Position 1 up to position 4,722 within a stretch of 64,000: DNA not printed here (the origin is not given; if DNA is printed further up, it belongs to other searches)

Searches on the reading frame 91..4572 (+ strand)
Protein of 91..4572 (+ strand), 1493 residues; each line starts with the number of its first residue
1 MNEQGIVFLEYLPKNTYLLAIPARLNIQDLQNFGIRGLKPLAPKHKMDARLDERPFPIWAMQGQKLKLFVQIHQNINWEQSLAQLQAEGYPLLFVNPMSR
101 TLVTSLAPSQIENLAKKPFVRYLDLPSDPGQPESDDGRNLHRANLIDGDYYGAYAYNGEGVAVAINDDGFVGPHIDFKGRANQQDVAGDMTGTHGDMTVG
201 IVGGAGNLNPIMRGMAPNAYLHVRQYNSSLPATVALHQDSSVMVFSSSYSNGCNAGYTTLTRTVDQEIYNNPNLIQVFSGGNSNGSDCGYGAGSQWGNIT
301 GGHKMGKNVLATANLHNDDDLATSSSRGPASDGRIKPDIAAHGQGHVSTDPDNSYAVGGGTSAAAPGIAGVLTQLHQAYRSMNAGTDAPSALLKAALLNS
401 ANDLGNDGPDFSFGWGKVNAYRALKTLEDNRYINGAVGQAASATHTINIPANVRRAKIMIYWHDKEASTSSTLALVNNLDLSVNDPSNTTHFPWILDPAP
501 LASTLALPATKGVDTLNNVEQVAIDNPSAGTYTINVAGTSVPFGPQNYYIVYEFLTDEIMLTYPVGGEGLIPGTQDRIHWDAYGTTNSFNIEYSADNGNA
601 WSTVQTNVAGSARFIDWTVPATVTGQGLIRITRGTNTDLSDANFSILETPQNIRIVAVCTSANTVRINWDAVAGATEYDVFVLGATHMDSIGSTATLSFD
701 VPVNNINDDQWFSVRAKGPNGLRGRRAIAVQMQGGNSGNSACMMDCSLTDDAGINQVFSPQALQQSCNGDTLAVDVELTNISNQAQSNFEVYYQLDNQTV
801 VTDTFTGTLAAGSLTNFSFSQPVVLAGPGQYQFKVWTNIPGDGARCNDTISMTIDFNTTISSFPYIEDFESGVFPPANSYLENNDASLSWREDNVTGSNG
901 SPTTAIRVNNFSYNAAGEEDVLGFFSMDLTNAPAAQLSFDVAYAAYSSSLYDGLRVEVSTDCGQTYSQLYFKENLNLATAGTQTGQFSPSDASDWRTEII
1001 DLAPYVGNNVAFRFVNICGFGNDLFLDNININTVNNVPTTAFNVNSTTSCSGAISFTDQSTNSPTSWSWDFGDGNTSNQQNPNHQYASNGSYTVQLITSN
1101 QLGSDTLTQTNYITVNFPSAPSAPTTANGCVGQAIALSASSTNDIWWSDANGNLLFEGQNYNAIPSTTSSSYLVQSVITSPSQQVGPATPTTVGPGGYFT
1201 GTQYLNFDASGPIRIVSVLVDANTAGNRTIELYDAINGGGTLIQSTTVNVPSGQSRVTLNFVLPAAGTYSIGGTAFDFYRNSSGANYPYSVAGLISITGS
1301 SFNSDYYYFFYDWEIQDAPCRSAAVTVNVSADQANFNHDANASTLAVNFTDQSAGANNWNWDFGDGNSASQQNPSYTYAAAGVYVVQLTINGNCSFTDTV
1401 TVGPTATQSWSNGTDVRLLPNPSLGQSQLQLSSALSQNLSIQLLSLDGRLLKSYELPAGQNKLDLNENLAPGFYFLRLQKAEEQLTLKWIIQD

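Call 32: search_protein_families(library=pfam, proteins=[window:91-4572:+], max_evalue=0.00001)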
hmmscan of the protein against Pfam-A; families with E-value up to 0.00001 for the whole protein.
window:91-4572:+ (1493 aa): 4 families
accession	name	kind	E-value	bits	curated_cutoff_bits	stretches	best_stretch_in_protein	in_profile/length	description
PF00082.27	Peptidase_S8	-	1.1e-30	107.3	21.8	1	158-416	1-288/288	Subtilase family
PF18911.6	PKD_4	-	2.6e-30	104.7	27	2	1044-1115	14-85/85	PKD domain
PF00801.26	PKD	-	1.8e-16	60.3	23.5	2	1039-1109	8-76/80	PKD domain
PF18962.6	Por_Secre_tail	-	2.3e-08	34.6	27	1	1420-1491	3-75/75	Secretion system C-terminal sorting domain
